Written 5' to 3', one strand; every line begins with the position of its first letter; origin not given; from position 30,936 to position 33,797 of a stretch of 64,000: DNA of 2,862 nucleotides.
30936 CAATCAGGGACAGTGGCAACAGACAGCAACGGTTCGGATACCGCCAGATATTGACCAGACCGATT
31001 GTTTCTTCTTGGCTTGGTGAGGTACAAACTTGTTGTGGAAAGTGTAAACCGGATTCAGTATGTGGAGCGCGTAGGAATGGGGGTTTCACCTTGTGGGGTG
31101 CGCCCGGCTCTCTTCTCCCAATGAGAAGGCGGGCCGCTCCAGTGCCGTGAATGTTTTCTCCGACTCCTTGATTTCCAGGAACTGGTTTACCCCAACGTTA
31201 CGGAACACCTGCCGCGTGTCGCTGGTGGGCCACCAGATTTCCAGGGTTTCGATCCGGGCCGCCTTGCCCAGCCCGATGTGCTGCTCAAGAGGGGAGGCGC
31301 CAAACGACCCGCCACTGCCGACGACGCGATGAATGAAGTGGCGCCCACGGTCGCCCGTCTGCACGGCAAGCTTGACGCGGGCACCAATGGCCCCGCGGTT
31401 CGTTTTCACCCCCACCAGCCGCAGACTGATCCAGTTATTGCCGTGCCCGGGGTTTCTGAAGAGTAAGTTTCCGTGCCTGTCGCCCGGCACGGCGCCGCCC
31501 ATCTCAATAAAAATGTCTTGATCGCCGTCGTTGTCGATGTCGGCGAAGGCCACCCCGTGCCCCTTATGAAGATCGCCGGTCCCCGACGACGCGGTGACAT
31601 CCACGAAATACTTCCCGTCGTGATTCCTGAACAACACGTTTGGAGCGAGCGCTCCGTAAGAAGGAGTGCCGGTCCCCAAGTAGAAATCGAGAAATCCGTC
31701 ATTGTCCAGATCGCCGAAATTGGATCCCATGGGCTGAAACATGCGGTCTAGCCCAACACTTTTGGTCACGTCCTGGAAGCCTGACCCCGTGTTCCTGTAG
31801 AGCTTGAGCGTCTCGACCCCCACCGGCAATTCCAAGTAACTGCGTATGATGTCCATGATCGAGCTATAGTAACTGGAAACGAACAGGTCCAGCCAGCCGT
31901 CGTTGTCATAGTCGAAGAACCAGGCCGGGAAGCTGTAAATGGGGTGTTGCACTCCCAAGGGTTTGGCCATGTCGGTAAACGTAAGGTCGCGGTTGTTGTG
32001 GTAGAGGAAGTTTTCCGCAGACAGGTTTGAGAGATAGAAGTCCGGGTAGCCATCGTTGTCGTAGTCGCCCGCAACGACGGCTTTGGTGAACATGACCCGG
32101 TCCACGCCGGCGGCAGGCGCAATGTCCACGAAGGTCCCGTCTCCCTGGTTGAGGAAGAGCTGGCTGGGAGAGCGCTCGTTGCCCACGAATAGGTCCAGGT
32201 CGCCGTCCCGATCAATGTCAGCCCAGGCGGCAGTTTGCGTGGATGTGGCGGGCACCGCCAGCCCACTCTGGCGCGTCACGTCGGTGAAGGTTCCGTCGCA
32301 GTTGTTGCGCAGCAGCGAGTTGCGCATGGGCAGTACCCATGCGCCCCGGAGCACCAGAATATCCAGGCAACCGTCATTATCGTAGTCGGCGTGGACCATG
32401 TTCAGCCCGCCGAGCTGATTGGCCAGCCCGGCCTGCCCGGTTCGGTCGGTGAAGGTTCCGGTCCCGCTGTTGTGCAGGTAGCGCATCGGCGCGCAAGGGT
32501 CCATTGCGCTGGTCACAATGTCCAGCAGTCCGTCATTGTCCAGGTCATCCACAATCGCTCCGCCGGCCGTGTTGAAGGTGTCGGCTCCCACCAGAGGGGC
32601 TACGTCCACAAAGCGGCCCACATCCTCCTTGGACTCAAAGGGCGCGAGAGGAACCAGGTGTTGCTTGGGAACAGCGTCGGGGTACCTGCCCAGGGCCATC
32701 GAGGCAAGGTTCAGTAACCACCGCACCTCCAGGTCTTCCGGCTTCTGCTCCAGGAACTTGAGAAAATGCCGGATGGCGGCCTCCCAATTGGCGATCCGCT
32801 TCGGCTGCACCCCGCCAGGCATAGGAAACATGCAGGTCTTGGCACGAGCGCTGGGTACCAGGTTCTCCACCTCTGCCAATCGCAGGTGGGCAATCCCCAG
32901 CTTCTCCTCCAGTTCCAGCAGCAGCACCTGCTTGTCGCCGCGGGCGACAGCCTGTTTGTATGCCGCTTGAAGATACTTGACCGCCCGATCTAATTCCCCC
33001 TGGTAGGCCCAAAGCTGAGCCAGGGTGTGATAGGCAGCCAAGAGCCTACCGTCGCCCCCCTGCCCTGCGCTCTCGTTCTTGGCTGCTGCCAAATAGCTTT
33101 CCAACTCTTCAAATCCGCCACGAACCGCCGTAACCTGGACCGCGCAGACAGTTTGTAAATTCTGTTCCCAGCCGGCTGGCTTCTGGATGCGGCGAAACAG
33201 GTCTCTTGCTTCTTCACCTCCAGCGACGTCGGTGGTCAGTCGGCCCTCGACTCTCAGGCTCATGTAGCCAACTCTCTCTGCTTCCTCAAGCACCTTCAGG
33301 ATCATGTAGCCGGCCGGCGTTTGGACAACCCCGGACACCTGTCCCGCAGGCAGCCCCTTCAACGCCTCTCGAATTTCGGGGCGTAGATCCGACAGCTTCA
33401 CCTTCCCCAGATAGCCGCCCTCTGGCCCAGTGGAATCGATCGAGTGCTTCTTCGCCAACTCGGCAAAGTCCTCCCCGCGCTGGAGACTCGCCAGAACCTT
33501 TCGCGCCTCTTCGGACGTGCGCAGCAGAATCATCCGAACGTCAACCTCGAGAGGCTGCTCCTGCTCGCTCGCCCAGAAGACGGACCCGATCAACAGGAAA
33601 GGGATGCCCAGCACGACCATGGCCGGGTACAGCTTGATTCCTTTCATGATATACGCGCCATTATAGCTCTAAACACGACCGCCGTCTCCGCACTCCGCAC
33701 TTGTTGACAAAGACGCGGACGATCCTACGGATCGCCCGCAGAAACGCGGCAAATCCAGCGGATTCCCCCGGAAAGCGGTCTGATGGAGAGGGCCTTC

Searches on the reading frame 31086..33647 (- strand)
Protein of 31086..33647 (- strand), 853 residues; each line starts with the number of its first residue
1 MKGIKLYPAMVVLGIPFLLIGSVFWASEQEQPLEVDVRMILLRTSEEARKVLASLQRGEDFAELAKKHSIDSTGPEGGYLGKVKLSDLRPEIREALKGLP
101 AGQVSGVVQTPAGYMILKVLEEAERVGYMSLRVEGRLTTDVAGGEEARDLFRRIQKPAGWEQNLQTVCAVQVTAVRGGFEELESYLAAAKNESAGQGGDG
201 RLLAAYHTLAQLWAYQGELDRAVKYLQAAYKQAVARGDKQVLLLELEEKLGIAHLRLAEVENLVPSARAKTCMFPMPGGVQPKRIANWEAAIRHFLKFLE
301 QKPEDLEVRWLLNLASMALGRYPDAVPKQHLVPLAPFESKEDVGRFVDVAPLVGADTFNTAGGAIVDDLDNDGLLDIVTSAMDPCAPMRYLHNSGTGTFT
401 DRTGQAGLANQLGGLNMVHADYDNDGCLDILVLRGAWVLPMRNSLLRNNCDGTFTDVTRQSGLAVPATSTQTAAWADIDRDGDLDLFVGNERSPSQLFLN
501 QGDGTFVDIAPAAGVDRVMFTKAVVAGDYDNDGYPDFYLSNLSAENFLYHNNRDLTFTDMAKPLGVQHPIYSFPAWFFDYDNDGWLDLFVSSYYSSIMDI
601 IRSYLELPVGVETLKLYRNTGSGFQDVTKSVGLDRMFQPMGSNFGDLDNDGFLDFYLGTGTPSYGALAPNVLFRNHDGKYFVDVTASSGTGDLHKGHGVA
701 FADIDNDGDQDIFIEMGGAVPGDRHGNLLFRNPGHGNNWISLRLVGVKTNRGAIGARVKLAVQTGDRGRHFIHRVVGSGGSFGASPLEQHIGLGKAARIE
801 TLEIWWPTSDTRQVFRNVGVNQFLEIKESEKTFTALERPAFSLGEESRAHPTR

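Call 14: search_protein_families(library=pfam, proteins=[window:31086-33647:-], max_evalue=0.01)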
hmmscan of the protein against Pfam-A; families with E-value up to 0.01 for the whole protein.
window:31086-33647:- (853 aa): 9 families
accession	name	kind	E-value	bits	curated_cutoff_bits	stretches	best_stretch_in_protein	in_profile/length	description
PF13517.12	FG-GAP_3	-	2.8e-45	153.2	26.9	6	479-538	3-60/61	FG-GAP-like repeat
PF01839.29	FG-GAP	-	1.4e-15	57.2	22.1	1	523-540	4-21/37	FG-GAP repeat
PF07593.17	UnbV_ASPIC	-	1.9e-15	56.9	23.4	1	753-824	1-67/68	ASPIC and UnbV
PF00639.27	Rotamase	-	3.9e-14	53.8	21.7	1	45-119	19-95/97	PPIC-type PPIASE domain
PF13616.12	Rotamase_3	-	1.5e-12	48.6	22.5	1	45-122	37-115/116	PPIC-type PPIASE domain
PF13145.12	Rotamase_2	-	2.4e-08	35.3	27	1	44-121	32-107/121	PPIC-type PPIASE domain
PF13432.12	TPR_16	-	0.0076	17.1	32.7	0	287-326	12-51/65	Tetratricopeptide repeat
PF13374.12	TPR_10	-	0.009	16.5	27.5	0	203-229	2-28/42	Tetratricopeptide repeat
PF13424.12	TPR_12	-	0.0092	16.6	30.1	0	203-257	3-58/77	Tetratricopeptide repeat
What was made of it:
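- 31086..33647 (-): PpiC-FG-GAP-ASPIC gene (853 aa). It is not part of the IS. Its stop lies 82 nt from the C tip. Pfam (call 14).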

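Call 15: find_encoding_contigs(protein=window:31086-33647:-, flank=3000, max_places=5)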
Protein window:31086-33647:- (853 aa): no gene with exactly this product is on record in the collection.
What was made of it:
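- Tried and rejected: Exact look-up of the window's FG-GAP protein: not on record (call 15).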

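Call 28: find_homologous_proteins(query=window:31086-33647:-, max_evalue=1e-30)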
Query window:31086-33647:- (853 aa): 7786 proteins with E <= 1e-30 among 8000 candidates; the best 120 are listed.
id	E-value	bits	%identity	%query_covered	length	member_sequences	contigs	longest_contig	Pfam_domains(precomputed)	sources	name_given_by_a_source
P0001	0.0e+0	1864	95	100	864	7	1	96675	PF01839.30,PF13145.13,PF00639.28,PF13517.13,PF07593.19,PF13616.13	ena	-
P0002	0.0e+0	1704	87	100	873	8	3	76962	PF01839.30,PF13145.13,PF00639.28,PF13517.13,PF07593.19,PF13616.13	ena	-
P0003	0.0e+0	1658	85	100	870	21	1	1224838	PF01839.30,PF13145.13,PF00639.28,PF13517.13,PF07593.19,PF13616.13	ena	-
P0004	0.0e+0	1574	80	99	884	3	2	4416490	PF01839.30,PF13145.13,PF00639.28,PF13371.13,PF13517.13,PF07593.19,PF13616.13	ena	-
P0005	0.0e+0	1572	82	99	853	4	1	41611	PF01839.30,PF13145.13,PF00639.28,PF13517.13,PF07593.19,PF13616.13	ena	-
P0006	0.0e+0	1560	82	100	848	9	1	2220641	PF01839.30,PF13145.13,PF00639.28,PF13517.13,PF07593.19,PF13616.13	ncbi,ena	-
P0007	0.0e+0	1555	82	99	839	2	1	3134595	PF01839.30,PF13145.13,PF00639.28,PF13517.13,PF07593.19,PF13616.13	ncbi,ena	-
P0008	0.0e+0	1482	83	93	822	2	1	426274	PF01839.30,PF13145.13,PF00639.28,PF13517.13,PF07593.19,PF13616.13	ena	-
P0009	0.0e+0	1197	61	96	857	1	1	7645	PF01839.30,PF13145.13,PF00639.28,PF13517.13,PF07593.19,PF13616.13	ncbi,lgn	-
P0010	0.0e+0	1192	61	99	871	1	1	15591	PF01839.30,PF13145.13,PF00639.28,PF13517.13,PF07593.19,PF13616.13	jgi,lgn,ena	-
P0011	0.0e+0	1185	61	98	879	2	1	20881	PF01839.30,PF00639.28,PF13517.13,PF07593.19,PF13616.13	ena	-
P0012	0.0e+0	1179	60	99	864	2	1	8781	PF01839.30,PF13145.13,PF00639.28,PF13517.13,PF07593.19,PF13616.13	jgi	jgi:tetratricopeptide (TPR) repeat protein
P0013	0.0e+0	1175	60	98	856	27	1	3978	PF01839.30,PF13145.13,PF00639.28,PF13517.13,PF07593.19,PF13616.13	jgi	-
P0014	0.0e+0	1172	61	96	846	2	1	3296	PF01839.30,PF13145.13,PF00639.28,PF13517.13,PF07593.19,PF13616.13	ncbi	-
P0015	0.0e+0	1150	81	75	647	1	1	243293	PF01839.30,PF13145.13,PF00639.28,PF13517.13,PF13616.13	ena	-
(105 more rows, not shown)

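Call 30: find_encoding_contigs(protein=P0001, flank=10000, max_places=3)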
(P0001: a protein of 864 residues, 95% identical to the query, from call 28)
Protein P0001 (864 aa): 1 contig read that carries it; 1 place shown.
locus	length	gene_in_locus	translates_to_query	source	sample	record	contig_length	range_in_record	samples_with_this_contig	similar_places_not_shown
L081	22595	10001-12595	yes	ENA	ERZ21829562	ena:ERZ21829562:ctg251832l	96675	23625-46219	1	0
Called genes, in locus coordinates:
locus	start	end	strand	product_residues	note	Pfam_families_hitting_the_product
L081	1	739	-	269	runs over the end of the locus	-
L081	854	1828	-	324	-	PF12760:Zn_ribbon_IS1595, PF12762:DDE_Tnp_IS1595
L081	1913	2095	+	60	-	-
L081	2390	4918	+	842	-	PF22842:Pel9A-like_beta_helix (weak), PF13229:Beta_helix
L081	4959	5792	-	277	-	PF23441:SDR (weak), PF00106:adh_short, PF08659:KR, PF13561:adh_short_C2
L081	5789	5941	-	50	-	-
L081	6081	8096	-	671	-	PF06452:CBM9_1 (faint), PF19313:DUF5916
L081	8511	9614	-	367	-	PF03786:UxuA, PF01261:AP_endonuc_2, PF03786:UxuA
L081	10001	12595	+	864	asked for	PF13616:Rotamase_3, PF00639:Rotamase, PF13145:Rotamase_2, PF01839:FG-GAP (faint), PF13517:FG-GAP_3, PF07593:UnbV_ASPIC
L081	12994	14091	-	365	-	PF13620:CarboxypepD_reg, PF13371:TPR_9 (faint), PF13428:TPR_14 (faint), PF13414:TPR_11 (weak), PF00515:TPR_1 (weak), PF07719:TPR_2, PF13181:TPR_8 (weak), PF13414:TPR_11, +9 more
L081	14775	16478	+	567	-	PF01839:FG-GAP (faint), PF13517:FG-GAP_3, PF07593:UnbV_ASPIC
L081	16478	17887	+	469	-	PF20308:TPR-S (faint), PF13432:TPR_16 (weak), PF14559:TPR_19 (weak), PF14559:TPR_19 (weak), PF25063:ARM_TT21_C (weak), PF12895:ANAPC3 (weak), PF13432:TPR_16 (weak), PF14559:TPR_19, +20 more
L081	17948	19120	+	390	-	PF26099:DUF8034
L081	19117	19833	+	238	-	PF26099:DUF8034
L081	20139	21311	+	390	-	PF00364:Biotin_lipoyl, PF25917:BSH_RND (weak), PF25997:BSH_YhbJ (weak), PF02817:E3_binding, PF00198:2-oxoacid_dh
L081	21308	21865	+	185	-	PF16912:Glu_dehyd_C (weak), PF00107:ADH_zinc_N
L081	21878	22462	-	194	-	-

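Call 31: find_encoding_contigs(protein=P0002, flank=5000, max_places=3)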
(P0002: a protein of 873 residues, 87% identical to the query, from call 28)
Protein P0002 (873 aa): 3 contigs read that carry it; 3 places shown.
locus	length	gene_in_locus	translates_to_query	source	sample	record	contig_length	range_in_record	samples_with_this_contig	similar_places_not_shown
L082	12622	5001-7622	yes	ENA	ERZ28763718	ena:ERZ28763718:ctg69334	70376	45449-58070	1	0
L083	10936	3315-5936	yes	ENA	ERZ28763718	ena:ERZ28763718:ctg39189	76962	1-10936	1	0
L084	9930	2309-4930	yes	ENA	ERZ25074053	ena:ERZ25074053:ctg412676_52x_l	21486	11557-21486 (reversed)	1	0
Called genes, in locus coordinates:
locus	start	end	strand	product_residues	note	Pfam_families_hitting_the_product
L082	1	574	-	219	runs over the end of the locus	PF01656:CbiA, PF02374:ArsA_ATPase (faint), PF06564:CBP_BcsQ (faint), PF09140:MipZ (weak), PF10609:ParA, PF13614:AAA_31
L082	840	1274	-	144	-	PF01850:PIN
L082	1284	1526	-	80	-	PF02604:PhdYeFM_antitox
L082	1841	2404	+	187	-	-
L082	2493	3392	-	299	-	PF00872:Transposase_mut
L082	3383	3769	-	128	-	-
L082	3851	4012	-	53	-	-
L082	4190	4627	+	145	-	PF13701:DDE_Tnp_1_4 (weak)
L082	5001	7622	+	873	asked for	PF13616:Rotamase_3, PF00639:Rotamase, PF13145:Rotamase_2, PF01839:FG-GAP (faint), PF13517:FG-GAP_3, PF07593:UnbV_ASPIC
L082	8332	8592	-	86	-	-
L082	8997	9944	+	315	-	PF12760:Zn_ribbon_IS1595, PF12762:DDE_Tnp_IS1595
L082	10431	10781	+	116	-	-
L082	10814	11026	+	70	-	-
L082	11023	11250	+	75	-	-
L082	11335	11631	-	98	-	-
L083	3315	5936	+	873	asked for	PF13616:Rotamase_3, PF00639:Rotamase, PF13145:Rotamase_2, PF01839:FG-GAP (faint), PF13517:FG-GAP_3, PF07593:UnbV_ASPIC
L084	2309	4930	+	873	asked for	PF13616:Rotamase_3, PF00639:Rotamase, PF13145:Rotamase_2, PF01839:FG-GAP (faint), PF13517:FG-GAP_3, PF07593:UnbV_ASPIC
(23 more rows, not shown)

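Call 32: find_encoding_contigs(protein=P0003, flank=5000, max_places=3)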
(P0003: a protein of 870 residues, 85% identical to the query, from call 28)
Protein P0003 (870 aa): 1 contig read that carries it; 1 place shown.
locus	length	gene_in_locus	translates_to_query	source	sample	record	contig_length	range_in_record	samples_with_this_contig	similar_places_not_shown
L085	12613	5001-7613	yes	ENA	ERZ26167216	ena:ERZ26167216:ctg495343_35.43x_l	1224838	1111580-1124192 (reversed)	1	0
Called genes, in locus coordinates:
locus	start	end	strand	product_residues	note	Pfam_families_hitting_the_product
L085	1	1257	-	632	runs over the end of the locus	PF02321:OEP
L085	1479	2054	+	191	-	PF00156:Pribosyltran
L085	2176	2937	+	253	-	PF01416:PseudoU_synth_1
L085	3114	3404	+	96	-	-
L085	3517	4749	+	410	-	PF04389:Peptidase_M28, PF01546:Peptidase_M20, PF07687:M20_dimer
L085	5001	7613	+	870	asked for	PF13145:Rotamase_2, PF13616:Rotamase_3, PF00639:Rotamase, PF01839:FG-GAP (faint), PF13517:FG-GAP_3, PF07593:UnbV_ASPIC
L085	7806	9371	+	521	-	PF00089:Trypsin, PF13365:Trypsin_2, PF00595:PDZ, PF13180:PDZ_2, PF17820:PDZ_6, PF13180:PDZ_2 (weak)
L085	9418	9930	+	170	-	PF08823:PG_binding_2 (weak), PF01471:PG_binding_1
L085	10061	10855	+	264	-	PF10108:DNA_pol_B_exo2, PF13482:RNase_H_2 (weak)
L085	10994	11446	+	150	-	-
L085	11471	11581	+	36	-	-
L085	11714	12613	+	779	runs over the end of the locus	PF01442:Apolipoprotein (faint)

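Call 39: find_encoding_contigs(protein=P0006, flank=6000, max_places=2)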
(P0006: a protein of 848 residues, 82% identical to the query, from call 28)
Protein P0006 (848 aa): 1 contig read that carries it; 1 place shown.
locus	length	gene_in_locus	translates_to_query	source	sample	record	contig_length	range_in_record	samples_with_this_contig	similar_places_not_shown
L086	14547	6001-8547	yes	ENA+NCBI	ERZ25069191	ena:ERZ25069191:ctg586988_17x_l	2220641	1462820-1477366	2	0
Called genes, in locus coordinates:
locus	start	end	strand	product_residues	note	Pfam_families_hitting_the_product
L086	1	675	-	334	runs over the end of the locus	PF02779:Transket_pyr, PF02780:Transketolase_C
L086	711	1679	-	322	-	PF00676:E1_dh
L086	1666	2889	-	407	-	PF00781:DAGK_cat (faint), PF01513:NAD_kinase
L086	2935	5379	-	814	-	PF00676:E1_dh, PF02779:Transket_pyr, PF16870:OxoGdeHyase_C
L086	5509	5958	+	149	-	-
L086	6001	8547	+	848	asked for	PF13616:Rotamase_3, PF00639:Rotamase, PF13145:Rotamase_2, PF01839:FG-GAP (faint), PF13517:FG-GAP_3, PF07593:UnbV_ASPIC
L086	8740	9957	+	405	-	PF00482:T2SSF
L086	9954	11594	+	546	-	PF13401:AAA_22 (faint), PF05157:MshEN, PF00437:T2SSE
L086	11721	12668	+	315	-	PF11104:PilM_2 (faint)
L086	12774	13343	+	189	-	-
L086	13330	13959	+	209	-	-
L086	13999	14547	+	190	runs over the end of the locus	-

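Call 40: find_encoding_contigs(protein=P0004, flank=6000, max_places=2)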
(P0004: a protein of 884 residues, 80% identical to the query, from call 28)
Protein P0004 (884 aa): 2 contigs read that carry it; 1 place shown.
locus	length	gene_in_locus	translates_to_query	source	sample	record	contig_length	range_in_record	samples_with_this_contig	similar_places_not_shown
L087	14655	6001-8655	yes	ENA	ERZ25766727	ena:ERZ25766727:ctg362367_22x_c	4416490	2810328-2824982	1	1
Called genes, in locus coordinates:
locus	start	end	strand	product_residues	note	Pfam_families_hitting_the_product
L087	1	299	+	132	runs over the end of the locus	-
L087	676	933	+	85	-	-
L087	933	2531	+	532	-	PF20656:MS_N, PF01274:MS_TIM-barrel, PF20659:MS_C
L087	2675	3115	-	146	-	-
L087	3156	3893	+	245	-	PF00463:ICL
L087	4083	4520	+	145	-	-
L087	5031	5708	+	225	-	-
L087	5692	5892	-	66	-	-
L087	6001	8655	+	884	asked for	PF00639:Rotamase, PF13145:Rotamase_2, PF13616:Rotamase_3, PF13371:TPR_9 (faint), PF01839:FG-GAP (faint), PF13517:FG-GAP_3, PF07593:UnbV_ASPIC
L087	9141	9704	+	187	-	PF00872:Transposase_mut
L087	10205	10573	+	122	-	PF00245:Alk_phosphatase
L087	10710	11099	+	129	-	PF00245:Alk_phosphatase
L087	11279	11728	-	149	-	PF01425:Amidase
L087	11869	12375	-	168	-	-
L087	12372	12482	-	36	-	-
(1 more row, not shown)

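Call 41: find_encoding_contigs(protein=P0005, flank=6000, max_places=2)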
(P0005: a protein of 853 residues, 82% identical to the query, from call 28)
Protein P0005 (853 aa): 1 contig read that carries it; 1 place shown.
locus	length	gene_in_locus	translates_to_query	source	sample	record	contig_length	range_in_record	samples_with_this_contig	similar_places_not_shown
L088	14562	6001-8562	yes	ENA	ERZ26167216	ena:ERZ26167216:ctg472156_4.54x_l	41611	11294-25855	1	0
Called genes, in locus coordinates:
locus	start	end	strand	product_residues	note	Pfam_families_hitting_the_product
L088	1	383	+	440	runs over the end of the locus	PF25183:OMP_b-brl_4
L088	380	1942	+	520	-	PF25183:OMP_b-brl_4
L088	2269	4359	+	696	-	PF01055:Glyco_hydro_31_2nd, PF02065:Melibiase, PF16499:Melibiase_2 (faint), PF16874:Glyco_hydro_36C (weak)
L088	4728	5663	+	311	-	PF02423:OCD_Mu_crystall, PF01488:Shikimate_DH, PF03807:F420_oxidored (weak)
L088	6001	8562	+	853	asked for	PF00639:Rotamase, PF13145:Rotamase_2, PF13616:Rotamase_3, PF01839:FG-GAP (faint), PF13517:FG-GAP_3, PF07593:UnbV_ASPIC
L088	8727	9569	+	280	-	PF00106:adh_short, PF08659:KR, PF13561:adh_short_C2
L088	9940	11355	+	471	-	PF07394:DUF1501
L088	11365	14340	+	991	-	PF07635:PSCyt1, PF13442:Cytochrome_CBB3 (faint), PF07635:PSCyt1, PF07583:PSCyt2, PF07587:PSD1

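Call 42: find_encoding_contigs(protein=P0007, flank=6000, max_places=2)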
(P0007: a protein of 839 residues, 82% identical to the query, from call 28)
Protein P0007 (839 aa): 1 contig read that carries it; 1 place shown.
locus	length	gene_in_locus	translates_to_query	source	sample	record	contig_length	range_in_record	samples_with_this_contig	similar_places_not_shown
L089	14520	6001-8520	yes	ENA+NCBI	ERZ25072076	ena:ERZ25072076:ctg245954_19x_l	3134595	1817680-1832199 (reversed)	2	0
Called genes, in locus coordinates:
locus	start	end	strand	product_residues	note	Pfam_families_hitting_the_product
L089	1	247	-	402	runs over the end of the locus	PF01513:NAD_kinase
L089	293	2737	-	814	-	PF00676:E1_dh, PF02779:Transket_pyr, PF16870:OxoGdeHyase_C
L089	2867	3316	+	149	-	-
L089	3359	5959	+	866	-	PF13145:Rotamase_2, PF13616:Rotamase_3, PF00639:Rotamase, PF01839:FG-GAP (faint), PF13517:FG-GAP_3, PF07593:UnbV_ASPIC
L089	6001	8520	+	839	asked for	PF13616:Rotamase_3, PF00639:Rotamase, PF13145:Rotamase_2, PF01839:FG-GAP (faint), PF13517:FG-GAP_3, PF07593:UnbV_ASPIC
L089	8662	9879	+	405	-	PF00482:T2SSF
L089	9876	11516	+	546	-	PF13401:AAA_22 (faint), PF05157:MshEN, PF00437:T2SSE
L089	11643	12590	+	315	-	PF11104:PilM_2 (faint)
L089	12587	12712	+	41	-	-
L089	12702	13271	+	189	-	-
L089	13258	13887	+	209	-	PF10741:T2SSM_b (weak)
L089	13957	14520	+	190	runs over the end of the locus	-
